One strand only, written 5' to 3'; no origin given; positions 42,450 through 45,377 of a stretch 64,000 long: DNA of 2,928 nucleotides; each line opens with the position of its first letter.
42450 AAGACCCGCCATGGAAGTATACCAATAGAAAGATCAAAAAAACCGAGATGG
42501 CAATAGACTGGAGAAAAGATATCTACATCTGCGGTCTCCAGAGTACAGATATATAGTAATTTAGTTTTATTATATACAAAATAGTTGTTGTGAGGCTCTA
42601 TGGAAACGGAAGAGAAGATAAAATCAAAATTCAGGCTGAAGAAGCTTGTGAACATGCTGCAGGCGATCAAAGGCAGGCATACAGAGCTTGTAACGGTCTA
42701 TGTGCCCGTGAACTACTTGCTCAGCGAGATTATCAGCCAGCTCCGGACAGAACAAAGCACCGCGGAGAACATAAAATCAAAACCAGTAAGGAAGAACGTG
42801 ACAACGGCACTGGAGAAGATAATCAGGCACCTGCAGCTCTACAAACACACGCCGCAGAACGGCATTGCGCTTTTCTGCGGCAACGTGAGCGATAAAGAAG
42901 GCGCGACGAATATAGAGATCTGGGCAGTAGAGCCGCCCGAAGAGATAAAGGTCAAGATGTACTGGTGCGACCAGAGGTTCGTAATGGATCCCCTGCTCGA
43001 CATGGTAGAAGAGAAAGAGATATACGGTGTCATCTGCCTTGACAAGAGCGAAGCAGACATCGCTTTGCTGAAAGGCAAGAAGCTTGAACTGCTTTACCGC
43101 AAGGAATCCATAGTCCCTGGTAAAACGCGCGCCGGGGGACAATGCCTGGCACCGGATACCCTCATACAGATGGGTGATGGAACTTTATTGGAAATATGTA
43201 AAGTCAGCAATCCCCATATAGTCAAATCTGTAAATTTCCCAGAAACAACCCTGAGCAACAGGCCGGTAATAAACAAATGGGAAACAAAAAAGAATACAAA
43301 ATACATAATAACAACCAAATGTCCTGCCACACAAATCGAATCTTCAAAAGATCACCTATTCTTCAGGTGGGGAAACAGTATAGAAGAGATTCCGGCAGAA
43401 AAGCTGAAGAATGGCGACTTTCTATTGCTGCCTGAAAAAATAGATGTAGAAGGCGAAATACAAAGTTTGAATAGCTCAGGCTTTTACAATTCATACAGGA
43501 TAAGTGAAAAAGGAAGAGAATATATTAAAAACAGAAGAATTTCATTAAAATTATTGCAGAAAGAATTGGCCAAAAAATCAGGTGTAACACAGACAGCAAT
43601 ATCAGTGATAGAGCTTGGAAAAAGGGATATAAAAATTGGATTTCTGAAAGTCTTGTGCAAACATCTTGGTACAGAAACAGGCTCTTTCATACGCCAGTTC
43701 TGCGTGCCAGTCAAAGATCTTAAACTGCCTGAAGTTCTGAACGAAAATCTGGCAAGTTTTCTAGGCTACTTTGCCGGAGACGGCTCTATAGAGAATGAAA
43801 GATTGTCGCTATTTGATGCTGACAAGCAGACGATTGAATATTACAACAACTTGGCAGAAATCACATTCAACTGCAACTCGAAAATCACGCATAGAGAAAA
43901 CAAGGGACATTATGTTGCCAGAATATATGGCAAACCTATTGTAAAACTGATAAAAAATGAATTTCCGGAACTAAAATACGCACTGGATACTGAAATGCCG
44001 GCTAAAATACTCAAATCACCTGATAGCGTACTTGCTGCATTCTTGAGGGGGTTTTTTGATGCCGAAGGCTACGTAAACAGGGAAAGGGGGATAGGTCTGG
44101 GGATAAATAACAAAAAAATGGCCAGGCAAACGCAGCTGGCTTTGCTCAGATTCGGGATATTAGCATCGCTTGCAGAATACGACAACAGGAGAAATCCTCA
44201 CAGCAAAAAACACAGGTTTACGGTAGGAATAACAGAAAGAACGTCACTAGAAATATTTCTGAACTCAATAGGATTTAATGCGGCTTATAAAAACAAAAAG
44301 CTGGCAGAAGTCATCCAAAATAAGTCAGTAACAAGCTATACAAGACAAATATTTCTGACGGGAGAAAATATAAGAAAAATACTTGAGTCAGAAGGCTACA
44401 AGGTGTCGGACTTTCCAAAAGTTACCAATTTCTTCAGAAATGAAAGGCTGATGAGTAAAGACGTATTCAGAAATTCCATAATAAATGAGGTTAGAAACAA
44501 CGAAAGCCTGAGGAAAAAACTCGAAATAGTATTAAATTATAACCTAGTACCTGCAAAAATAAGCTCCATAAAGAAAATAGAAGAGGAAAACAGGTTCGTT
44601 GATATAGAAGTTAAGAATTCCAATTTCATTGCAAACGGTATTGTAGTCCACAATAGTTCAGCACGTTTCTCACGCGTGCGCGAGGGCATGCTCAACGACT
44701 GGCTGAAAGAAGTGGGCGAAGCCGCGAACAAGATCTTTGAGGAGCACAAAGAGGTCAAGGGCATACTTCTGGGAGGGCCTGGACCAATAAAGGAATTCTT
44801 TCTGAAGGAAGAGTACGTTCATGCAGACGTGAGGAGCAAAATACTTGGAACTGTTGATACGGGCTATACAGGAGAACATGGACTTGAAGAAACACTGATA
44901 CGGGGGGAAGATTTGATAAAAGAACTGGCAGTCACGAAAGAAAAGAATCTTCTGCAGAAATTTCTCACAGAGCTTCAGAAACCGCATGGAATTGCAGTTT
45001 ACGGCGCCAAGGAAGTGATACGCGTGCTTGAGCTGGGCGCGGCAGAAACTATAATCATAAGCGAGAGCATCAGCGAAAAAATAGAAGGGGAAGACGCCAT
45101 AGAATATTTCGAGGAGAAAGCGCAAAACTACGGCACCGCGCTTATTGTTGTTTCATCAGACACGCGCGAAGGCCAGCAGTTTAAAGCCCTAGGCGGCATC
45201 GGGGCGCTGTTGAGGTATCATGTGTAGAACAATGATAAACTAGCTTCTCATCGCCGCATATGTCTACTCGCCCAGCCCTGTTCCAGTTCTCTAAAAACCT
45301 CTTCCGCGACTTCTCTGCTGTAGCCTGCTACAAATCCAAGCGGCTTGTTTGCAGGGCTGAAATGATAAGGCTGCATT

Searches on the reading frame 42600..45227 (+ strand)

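Call 68: search_protein_families(library=pfam, proteins=[window:42600-45227:+])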
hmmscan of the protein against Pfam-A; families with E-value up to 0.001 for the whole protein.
window:42600-45227:+ (875 aa): 9 families
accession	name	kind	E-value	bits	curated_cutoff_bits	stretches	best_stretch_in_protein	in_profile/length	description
PF03464.20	eRF1_2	-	9.8e-28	97.6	27.1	2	685-774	41-132/133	eRF1 domain 2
PF14528.11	LAGLIDADG_3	-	3.1e-24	85.5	22.5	2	477-558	2-82/82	LAGLIDADG-like domain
PF03465.20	eRF1_3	-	5.5e-23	81.9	25.8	1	779-875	2-106/106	eRF1 domain 3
PF14890.11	Intein_splicing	-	5.2e-16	59.3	35.8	1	208-685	23-155/155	Intein splicing domain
PF03463.20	eRF1_1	-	9.6e-14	51.9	23.8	1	14-135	1-122/123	eRF1 domain 1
PF01381.28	HTH_3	-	1.4e-10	41.5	23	1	309-360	1-52/55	Helix-turn-helix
PF18854.6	baeRF_family10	-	5.2e-07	30.5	27.1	0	678-752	52-123/143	Bacterial archaeo-eukaryotic release factor family 10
PF12844.13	HTH_19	-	0.00074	19.8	30.2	1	309-360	4-55/64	Helix-turn-helix domain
PF13560.12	HTH_31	-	0.00087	20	27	0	309-359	6-57/64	Helix-turn-helix domain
